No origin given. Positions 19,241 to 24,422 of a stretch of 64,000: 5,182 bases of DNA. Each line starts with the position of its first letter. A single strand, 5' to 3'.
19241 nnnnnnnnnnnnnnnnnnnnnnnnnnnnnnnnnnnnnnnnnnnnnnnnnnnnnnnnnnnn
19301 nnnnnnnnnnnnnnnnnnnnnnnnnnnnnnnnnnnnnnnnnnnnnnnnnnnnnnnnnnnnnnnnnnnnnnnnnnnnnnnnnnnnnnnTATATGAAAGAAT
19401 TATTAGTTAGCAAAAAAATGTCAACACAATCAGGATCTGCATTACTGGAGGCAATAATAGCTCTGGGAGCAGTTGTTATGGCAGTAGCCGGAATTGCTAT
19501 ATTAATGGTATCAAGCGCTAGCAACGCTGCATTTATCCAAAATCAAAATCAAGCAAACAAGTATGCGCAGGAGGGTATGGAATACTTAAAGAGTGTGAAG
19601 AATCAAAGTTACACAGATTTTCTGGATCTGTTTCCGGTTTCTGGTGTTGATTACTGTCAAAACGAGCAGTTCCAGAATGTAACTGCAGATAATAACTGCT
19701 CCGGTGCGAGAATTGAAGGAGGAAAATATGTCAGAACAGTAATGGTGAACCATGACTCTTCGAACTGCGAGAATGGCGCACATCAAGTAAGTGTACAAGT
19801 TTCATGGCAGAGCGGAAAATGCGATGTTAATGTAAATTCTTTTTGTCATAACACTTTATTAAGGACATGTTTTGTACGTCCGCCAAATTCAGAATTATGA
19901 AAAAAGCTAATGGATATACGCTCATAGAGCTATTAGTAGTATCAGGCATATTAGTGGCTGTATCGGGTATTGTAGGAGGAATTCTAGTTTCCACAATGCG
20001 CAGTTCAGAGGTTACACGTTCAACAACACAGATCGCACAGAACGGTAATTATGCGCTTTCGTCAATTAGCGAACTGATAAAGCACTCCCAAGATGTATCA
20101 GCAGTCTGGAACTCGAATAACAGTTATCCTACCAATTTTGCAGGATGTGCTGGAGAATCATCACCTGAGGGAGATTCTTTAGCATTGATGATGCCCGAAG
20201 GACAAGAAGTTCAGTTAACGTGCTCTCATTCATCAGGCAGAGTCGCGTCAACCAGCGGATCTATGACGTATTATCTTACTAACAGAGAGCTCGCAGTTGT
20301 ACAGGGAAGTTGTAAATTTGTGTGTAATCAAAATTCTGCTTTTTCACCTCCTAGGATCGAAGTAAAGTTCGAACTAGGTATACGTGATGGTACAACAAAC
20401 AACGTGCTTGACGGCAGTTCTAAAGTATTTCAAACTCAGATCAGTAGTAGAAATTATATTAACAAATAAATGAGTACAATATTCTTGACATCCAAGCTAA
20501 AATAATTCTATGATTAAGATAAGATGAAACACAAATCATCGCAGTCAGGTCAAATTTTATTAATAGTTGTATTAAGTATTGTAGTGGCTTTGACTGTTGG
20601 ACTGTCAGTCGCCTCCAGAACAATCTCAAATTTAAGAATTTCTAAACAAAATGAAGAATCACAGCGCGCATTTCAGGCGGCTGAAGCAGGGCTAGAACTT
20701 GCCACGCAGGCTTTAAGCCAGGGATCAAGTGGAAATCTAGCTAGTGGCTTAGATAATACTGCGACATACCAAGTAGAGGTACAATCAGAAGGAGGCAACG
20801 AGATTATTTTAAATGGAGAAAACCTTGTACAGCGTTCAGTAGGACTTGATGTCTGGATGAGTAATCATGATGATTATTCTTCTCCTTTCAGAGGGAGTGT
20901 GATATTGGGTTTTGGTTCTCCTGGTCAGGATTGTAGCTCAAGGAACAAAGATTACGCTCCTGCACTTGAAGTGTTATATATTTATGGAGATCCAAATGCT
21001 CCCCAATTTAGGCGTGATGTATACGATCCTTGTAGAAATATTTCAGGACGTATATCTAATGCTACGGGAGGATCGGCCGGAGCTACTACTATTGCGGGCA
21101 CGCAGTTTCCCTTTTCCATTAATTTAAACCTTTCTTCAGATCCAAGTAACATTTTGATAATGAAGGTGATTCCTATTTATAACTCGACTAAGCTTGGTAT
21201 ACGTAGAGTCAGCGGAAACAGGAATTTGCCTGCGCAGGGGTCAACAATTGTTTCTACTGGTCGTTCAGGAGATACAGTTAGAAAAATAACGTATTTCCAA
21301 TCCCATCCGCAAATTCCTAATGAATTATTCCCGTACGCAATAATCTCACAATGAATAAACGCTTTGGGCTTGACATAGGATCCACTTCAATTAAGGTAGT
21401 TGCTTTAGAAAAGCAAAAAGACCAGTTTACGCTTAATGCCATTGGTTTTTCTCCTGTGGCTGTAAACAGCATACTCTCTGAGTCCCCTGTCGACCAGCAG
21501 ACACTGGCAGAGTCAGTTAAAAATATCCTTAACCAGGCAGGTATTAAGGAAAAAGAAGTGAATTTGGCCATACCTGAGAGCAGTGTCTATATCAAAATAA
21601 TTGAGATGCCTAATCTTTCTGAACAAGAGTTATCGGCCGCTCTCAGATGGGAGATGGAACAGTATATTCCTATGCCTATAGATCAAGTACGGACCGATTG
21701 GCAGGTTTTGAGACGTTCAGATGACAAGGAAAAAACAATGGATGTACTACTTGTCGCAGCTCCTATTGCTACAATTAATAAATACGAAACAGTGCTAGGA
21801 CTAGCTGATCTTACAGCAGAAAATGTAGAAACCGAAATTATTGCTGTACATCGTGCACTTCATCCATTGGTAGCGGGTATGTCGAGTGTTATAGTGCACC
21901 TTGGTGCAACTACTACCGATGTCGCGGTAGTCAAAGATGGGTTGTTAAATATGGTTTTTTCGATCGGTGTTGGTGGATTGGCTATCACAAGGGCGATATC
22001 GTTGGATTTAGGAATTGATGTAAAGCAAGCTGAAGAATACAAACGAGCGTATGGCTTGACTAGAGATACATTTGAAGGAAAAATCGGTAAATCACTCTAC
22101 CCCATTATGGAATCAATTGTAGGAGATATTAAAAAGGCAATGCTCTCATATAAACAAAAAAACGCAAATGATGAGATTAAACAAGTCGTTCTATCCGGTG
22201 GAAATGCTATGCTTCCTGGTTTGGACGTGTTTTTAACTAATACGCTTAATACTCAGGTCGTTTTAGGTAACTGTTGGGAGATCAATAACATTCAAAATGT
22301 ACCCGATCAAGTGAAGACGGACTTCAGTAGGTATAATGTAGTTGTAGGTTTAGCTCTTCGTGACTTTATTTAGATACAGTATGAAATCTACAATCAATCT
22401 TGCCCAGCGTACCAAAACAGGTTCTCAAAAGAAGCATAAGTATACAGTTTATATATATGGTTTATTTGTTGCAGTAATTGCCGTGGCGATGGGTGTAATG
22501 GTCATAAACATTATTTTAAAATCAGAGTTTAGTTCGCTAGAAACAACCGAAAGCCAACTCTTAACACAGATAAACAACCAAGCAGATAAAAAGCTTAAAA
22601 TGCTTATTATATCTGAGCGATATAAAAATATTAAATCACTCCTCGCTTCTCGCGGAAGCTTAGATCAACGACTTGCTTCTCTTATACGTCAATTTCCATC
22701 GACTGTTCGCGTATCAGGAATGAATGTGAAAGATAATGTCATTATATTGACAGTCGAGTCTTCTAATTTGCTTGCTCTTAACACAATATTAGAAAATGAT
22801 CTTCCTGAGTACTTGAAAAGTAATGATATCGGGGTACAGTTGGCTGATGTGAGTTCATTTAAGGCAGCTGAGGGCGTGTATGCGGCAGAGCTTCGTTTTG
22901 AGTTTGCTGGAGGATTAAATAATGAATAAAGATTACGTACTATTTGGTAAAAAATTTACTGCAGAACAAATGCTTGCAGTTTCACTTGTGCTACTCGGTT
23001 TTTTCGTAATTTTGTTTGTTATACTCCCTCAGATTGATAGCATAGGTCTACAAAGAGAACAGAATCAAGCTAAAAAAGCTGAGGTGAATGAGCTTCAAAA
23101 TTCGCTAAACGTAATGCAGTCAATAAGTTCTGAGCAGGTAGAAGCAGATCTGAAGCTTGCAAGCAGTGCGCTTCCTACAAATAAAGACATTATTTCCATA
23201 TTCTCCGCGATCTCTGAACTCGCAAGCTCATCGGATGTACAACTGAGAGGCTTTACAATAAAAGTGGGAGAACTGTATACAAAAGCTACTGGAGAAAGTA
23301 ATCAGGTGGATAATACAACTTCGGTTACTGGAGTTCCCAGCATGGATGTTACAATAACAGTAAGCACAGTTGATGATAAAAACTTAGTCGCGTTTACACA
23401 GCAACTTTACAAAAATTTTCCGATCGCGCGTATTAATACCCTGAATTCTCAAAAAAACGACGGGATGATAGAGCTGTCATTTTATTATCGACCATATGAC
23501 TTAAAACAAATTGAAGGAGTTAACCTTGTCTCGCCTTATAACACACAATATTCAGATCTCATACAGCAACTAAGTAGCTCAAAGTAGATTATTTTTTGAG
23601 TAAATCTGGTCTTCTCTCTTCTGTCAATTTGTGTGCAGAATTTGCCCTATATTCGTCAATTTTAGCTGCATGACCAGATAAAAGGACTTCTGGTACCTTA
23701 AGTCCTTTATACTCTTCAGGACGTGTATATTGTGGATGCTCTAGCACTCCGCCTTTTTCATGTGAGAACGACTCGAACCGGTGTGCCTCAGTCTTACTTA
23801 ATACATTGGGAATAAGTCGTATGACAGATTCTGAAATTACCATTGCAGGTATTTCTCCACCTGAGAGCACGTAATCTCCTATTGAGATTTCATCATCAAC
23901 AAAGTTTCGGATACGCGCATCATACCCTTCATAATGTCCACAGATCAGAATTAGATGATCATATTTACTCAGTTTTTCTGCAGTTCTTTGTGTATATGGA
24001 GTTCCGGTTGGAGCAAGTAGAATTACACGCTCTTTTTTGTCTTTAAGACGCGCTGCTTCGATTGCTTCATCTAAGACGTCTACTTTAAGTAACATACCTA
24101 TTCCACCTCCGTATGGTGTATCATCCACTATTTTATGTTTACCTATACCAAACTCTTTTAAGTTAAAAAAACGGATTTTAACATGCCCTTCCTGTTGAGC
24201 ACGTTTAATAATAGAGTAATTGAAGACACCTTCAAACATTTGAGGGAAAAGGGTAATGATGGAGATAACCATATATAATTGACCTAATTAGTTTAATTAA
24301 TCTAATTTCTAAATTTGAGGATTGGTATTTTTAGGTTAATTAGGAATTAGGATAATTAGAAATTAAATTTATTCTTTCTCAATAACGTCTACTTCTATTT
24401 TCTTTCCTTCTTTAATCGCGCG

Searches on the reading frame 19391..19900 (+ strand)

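Call 74: search_protein_families(library=pfam, proteins=[window:19391-19900:+], max_evalue=0.05)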
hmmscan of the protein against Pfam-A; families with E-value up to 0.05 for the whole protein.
window:19391-19900:+ (169 aa): 1 family
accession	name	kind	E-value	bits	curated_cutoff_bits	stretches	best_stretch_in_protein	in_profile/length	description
PF04103.21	CD20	-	0.017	15.6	27.9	1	5-64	49-104/156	CD20-like family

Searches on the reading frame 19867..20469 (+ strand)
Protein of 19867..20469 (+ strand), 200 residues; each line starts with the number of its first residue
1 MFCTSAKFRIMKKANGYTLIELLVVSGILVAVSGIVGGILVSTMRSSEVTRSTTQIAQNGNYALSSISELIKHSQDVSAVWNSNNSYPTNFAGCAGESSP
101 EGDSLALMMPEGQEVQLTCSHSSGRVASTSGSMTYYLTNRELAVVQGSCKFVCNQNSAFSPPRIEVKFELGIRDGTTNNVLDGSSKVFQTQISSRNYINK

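Call 74: search_protein_families(library=pfam, proteins=[window:19867-20469:+], max_evalue=0.05)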
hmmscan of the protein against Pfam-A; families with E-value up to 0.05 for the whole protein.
window:19867-20469:+ (200 aa): 2 families
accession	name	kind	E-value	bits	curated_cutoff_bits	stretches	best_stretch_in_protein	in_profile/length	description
PF07963.17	N_methyl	-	0.00011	22.1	21.2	1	11-36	1-26/27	Prokaryotic N-terminal methylation motif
PF00421.24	PSII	-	0.03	13.5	25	1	23-94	198-270/500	Photosystem II protein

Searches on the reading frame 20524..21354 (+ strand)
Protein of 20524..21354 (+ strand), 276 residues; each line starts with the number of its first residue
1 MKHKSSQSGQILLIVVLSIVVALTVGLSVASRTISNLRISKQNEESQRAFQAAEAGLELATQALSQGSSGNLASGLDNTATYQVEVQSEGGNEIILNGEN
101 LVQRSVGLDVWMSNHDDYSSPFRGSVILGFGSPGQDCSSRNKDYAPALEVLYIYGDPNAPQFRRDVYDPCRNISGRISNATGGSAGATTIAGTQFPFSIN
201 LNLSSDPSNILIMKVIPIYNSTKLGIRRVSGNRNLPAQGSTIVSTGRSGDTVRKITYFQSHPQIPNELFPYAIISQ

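Call 14: search_protein_families(library=pfam, proteins=[window:20524-21354:+], max_evalue=0.00001)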
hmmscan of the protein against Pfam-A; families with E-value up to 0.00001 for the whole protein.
window:20524-21354:+ (276 aa): 0 families

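Call 74: search_protein_families(library=pfam, proteins=[window:20524-21354:+], max_evalue=0.05)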
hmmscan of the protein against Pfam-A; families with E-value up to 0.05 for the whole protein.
window:20524-21354:+ (276 aa): 1 family
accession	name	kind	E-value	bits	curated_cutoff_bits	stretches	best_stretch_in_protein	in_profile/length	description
PF14341.11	PilX_N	-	0.00012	22.4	25.5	1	11-58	10-51/51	PilX N-terminal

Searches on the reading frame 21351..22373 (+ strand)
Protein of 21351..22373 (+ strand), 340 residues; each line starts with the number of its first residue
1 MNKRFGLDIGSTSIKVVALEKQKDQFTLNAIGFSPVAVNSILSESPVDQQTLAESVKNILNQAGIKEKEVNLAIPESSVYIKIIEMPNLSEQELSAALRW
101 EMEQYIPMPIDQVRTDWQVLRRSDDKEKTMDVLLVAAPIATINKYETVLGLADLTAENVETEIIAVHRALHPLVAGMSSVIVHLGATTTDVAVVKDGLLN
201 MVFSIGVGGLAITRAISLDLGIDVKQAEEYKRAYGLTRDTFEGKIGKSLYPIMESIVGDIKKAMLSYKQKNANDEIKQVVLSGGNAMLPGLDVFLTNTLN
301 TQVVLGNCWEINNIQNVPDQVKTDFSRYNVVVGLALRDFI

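Call 14: search_protein_families(library=pfam, proteins=[window:21351-22373:+], max_evalue=0.00001)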
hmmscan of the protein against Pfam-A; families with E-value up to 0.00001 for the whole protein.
window:21351-22373:+ (340 aa): 3 families
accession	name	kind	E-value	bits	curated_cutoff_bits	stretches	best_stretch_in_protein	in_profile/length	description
PF11104.14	PilM_2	-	3.3e-54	184.5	27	1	6-339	1-340/340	Type IV pilus assembly protein PilM;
PF14450.12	FtsA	-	1.6e-14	54.8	31.8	1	180-309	1-113/127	Cell division protein FtsA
PF25216.1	Volactin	-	2.7e-06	27.5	35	0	182-302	171-294/321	Volactin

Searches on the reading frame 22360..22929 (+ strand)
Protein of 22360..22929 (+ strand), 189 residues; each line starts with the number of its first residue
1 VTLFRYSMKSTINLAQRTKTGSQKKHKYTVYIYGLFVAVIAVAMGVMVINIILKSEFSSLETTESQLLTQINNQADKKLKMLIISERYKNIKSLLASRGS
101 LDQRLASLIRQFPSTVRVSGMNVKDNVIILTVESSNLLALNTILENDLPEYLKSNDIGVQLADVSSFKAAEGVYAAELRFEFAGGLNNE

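Call 74: search_protein_families(library=pfam, proteins=[window:22360-22929:+], max_evalue=0.05)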
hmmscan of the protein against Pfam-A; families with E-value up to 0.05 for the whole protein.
window:22360-22929:+ (189 aa): 3 families
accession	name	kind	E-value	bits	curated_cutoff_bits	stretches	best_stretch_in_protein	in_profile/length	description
PF19589.4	DUF6095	-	0.012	16.2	23.8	1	25-58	39-72/73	Family of unknown function (DUF6095)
PF23136.1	DUF7051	-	0.018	15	27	1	22-138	63-181/254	Domain of unknown function (DUF7051)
PF24717.1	DUF7672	-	0.026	15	27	1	30-72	4-46/78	Family of unknown function (DUF7672)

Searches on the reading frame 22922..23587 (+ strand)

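Call 74: search_protein_families(library=pfam, proteins=[window:22922-23587:+], max_evalue=0.05)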
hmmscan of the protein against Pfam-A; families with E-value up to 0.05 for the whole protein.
window:22922-23587:+ (221 aa): 1 family
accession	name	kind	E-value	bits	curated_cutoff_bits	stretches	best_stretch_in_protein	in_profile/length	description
PF04350.18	PilO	-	0.0053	17.3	22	1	46-113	6-75/145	Pilus assembly protein, PilO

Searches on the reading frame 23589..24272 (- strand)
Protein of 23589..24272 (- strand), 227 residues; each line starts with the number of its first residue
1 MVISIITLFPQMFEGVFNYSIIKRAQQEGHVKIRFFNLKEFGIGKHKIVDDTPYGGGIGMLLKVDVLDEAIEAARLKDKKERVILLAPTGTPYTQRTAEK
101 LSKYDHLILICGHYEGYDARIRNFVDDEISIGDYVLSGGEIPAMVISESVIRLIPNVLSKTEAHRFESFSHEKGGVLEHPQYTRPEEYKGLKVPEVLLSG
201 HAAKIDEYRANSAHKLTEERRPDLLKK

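Call 14: search_protein_families(library=pfam, proteins=[window:23589-24272:-], max_evalue=0.00001)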
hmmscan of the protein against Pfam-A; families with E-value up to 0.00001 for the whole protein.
window:23589-24272:- (227 aa): 1 family
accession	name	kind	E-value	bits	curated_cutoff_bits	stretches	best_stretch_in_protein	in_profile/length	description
PF01746.26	tRNA_m1G_MT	-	2e-55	188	27.3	1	23-222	2-195/195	tRNA (Guanine-1)-methyltransferase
